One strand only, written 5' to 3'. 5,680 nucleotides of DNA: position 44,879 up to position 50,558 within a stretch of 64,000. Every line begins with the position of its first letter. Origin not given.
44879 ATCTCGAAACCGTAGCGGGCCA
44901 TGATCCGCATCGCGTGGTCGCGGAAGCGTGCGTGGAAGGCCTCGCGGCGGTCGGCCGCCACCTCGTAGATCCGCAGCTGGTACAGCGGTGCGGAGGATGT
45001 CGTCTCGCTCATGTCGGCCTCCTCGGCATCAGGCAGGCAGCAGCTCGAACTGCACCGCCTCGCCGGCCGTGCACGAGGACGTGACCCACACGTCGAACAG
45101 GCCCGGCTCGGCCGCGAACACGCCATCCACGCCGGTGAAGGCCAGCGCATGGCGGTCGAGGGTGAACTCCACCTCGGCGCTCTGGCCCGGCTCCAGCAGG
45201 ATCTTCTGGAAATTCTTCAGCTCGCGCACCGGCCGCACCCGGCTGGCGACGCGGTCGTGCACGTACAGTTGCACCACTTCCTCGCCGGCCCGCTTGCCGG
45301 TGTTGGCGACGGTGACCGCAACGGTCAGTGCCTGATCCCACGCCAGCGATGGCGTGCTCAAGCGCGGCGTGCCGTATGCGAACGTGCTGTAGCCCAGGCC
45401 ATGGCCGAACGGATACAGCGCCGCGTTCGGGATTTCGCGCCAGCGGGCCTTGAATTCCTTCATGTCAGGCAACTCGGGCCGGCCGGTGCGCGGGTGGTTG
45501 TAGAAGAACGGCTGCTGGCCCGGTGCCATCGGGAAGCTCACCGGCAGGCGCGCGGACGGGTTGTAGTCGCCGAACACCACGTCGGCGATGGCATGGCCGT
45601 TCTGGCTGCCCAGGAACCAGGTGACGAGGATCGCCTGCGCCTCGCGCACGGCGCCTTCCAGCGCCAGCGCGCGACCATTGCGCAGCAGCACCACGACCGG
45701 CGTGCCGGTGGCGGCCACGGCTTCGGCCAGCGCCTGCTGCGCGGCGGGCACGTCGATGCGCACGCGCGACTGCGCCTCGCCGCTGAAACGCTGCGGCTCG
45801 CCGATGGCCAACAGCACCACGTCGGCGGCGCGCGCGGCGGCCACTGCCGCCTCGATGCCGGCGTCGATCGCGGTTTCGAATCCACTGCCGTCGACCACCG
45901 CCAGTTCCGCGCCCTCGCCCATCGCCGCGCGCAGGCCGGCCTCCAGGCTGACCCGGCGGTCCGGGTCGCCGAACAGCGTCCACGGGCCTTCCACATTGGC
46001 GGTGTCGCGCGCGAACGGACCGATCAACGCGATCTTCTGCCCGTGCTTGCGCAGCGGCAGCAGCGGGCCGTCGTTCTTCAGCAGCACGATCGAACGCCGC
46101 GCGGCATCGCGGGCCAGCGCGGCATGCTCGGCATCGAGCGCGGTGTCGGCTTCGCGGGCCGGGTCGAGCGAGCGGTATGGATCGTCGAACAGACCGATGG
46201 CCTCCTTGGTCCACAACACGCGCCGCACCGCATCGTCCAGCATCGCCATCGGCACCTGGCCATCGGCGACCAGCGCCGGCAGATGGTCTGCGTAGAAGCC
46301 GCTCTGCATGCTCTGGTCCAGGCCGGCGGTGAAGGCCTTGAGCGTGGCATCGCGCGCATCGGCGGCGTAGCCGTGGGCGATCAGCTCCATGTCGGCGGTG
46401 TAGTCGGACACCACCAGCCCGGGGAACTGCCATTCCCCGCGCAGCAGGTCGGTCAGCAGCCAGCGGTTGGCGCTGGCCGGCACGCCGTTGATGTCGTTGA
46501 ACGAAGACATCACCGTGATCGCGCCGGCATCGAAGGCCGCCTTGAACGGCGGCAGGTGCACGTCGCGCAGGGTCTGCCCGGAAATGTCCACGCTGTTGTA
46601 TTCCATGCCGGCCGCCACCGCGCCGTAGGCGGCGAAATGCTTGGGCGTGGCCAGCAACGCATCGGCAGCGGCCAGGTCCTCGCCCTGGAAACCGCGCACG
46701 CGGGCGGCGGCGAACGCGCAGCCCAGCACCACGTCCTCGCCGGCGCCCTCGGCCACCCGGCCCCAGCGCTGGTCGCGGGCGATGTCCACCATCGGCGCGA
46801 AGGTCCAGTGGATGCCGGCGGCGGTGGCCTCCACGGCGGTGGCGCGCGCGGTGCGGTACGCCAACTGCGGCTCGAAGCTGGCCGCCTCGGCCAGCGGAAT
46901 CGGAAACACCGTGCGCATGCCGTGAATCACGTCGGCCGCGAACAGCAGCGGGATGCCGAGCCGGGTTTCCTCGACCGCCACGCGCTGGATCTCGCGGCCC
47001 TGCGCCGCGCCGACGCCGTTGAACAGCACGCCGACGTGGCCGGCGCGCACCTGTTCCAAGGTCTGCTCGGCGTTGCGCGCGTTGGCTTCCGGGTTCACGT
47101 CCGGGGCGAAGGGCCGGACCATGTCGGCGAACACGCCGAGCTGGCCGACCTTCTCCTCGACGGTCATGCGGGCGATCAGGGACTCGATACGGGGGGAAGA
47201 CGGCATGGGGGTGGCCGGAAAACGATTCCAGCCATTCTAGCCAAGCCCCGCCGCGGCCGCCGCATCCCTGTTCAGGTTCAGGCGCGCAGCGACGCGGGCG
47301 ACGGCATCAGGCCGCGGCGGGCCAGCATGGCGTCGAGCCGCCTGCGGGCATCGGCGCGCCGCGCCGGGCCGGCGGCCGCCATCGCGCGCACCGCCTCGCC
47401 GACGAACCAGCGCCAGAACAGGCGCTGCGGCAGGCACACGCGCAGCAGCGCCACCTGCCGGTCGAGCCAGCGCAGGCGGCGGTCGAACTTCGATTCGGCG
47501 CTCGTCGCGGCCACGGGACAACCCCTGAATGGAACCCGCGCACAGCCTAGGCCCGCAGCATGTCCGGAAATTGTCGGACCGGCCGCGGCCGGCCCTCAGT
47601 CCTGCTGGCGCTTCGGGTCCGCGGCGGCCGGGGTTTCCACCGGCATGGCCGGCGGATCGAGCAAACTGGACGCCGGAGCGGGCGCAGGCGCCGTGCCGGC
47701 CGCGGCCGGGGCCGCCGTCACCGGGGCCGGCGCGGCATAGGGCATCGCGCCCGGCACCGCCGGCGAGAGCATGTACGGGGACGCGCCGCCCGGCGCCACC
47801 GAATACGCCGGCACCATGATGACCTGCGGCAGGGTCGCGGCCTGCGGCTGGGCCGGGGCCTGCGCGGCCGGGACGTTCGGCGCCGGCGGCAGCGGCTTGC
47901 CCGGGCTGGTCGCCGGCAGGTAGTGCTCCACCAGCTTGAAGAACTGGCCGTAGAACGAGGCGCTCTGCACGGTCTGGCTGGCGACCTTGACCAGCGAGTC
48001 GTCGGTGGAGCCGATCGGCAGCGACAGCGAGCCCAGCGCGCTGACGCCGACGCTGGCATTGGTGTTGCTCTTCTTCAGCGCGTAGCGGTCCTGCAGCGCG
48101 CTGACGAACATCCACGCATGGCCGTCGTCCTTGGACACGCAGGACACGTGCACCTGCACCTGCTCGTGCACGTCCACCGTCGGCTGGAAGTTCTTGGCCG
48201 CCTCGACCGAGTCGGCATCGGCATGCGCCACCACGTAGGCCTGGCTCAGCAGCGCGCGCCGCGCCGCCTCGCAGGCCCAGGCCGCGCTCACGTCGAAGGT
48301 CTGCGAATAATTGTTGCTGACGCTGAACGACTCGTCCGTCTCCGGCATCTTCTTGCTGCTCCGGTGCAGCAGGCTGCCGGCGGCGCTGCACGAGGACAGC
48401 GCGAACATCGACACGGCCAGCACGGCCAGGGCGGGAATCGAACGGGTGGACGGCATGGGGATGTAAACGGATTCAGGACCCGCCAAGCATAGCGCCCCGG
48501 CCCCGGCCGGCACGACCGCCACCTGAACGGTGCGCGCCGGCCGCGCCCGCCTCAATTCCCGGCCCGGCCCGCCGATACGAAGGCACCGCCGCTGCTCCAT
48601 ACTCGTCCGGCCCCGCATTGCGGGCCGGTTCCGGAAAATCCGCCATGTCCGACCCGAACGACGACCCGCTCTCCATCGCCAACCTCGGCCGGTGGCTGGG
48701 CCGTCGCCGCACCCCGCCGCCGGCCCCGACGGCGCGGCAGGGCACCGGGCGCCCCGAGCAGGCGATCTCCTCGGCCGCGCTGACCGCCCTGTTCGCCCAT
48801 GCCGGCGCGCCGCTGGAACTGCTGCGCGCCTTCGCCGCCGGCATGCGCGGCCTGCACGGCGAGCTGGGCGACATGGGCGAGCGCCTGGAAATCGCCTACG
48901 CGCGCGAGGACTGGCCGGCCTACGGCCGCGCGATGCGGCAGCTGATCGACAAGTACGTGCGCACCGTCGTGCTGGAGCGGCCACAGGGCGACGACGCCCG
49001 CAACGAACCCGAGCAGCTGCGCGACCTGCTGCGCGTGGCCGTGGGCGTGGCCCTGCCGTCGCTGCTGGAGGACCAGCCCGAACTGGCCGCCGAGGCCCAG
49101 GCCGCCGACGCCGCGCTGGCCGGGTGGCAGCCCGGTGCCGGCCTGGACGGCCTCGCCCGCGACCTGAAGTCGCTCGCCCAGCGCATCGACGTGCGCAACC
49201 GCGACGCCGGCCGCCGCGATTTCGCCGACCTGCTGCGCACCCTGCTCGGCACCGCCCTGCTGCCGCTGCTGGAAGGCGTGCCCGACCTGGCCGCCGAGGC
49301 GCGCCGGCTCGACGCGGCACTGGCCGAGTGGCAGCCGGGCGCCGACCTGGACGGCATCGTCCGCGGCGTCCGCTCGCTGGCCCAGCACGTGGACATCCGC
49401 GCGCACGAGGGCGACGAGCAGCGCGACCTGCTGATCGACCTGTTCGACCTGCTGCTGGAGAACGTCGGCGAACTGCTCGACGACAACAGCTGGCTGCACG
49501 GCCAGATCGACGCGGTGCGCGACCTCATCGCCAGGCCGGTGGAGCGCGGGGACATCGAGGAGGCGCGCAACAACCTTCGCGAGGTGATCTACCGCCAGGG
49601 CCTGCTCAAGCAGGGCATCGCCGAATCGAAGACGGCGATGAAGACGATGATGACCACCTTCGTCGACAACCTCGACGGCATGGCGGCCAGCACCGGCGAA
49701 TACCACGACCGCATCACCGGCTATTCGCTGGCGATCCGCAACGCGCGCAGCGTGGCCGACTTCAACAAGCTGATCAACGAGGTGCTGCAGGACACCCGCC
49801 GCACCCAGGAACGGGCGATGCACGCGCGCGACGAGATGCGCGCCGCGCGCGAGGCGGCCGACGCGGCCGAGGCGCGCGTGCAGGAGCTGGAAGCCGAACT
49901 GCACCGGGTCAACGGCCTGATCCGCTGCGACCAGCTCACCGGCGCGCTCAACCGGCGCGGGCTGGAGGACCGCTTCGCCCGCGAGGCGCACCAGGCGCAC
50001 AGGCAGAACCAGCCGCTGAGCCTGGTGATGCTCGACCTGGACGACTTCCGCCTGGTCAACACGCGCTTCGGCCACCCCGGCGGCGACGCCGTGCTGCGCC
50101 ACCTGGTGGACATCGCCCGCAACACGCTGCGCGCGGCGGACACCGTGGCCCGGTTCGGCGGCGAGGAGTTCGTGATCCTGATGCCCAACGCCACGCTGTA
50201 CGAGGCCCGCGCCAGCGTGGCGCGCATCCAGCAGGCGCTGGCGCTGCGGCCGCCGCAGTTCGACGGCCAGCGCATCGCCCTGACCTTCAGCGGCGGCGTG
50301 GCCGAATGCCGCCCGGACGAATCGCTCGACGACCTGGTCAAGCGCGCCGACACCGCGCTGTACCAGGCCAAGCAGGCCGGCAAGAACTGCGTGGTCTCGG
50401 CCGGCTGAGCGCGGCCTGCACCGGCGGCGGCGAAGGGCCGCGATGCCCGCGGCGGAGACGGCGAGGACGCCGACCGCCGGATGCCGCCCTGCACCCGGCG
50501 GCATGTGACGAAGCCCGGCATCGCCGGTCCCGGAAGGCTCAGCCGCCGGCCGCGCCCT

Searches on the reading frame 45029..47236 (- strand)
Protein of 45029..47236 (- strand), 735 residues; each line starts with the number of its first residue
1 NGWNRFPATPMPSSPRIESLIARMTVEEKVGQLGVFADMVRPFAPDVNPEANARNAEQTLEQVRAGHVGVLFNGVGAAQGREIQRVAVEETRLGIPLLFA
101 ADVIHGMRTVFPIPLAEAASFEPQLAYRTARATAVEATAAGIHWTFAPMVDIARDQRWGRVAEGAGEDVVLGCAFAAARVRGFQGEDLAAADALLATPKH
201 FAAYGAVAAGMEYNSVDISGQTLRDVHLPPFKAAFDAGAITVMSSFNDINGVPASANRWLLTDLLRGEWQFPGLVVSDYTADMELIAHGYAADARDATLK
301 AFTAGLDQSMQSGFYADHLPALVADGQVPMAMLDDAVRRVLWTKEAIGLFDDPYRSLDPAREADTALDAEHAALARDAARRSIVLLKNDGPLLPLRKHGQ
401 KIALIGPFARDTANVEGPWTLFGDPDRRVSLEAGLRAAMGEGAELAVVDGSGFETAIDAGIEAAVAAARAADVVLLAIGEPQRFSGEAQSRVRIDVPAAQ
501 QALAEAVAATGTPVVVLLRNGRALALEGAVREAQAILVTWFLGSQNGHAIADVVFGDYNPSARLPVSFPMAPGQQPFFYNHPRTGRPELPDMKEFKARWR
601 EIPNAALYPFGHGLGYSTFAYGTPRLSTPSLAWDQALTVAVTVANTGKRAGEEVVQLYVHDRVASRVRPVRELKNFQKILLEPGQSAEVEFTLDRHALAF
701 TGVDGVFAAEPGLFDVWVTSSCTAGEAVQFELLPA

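Call 8: search_protein_families(library=pfam, proteins=[window:45029-47236:-], max_evalue=0.01)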
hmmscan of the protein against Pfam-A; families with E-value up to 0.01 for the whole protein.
window:45029-47236:- (735 aa): 3 families
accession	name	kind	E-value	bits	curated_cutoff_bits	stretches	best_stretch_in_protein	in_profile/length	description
PF00933.27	Glyco_hydro_3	-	8.1e-68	229.6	27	1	25-341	1-314/316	Glycosyl hydrolase family 3 N terminal domain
PF01915.27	Glyco_hydro_3_C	-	6.3e-52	176.9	31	1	383-616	1-200/200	Glycosyl hydrolase family 3 C-terminal domain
PF14310.12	Fn3-like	-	1.4e-22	80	25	1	653-721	1-70/71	Fibronectin type III-like domain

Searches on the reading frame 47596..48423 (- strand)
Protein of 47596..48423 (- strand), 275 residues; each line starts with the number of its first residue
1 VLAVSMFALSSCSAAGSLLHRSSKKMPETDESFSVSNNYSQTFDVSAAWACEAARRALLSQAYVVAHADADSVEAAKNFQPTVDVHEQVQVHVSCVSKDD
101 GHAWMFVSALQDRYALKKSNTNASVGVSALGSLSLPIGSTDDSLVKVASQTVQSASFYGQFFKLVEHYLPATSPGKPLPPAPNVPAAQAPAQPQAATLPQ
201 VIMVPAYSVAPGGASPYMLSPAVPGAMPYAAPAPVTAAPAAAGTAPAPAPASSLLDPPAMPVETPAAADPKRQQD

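Call 63: search_protein_families(library=pfam, proteins=[window:47596-48423:-], max_evalue=0.00001)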
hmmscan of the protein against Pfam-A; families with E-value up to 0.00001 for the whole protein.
window:47596-48423:- (275 aa): 1 family
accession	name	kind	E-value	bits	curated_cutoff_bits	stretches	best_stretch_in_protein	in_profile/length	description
PF10001.14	DUF2242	-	1.5e-50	170.8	25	1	51-169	1-121/121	Uncharacterized protein conserved in bacteria (DUF2242)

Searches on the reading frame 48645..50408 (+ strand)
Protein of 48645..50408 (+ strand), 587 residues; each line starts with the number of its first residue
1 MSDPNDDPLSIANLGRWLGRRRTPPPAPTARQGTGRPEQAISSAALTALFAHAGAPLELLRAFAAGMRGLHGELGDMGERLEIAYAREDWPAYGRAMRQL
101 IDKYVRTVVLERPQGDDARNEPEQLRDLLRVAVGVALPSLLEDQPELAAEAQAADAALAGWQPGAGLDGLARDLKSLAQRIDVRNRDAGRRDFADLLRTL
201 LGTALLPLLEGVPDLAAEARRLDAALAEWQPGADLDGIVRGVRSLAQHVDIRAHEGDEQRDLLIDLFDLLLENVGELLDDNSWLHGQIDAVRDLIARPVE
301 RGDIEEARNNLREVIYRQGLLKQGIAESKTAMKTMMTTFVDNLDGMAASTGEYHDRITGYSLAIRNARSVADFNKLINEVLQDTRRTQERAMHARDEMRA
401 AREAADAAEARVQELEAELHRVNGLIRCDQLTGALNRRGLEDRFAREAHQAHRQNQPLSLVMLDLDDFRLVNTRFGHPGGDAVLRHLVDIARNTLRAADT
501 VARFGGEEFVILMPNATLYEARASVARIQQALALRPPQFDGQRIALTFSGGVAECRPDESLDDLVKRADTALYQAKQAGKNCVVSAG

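Call 63: search_protein_families(library=pfam, proteins=[window:48645-50408:+], max_evalue=0.00001)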
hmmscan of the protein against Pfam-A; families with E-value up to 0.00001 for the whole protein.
window:48645-50408:+ (587 aa): 1 family
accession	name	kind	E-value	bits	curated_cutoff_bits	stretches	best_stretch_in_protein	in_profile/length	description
PF00990.26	GGDEF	-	1.1e-40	139.5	23.8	1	428-581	3-160/161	Diguanylate cyclase, GGDEF domain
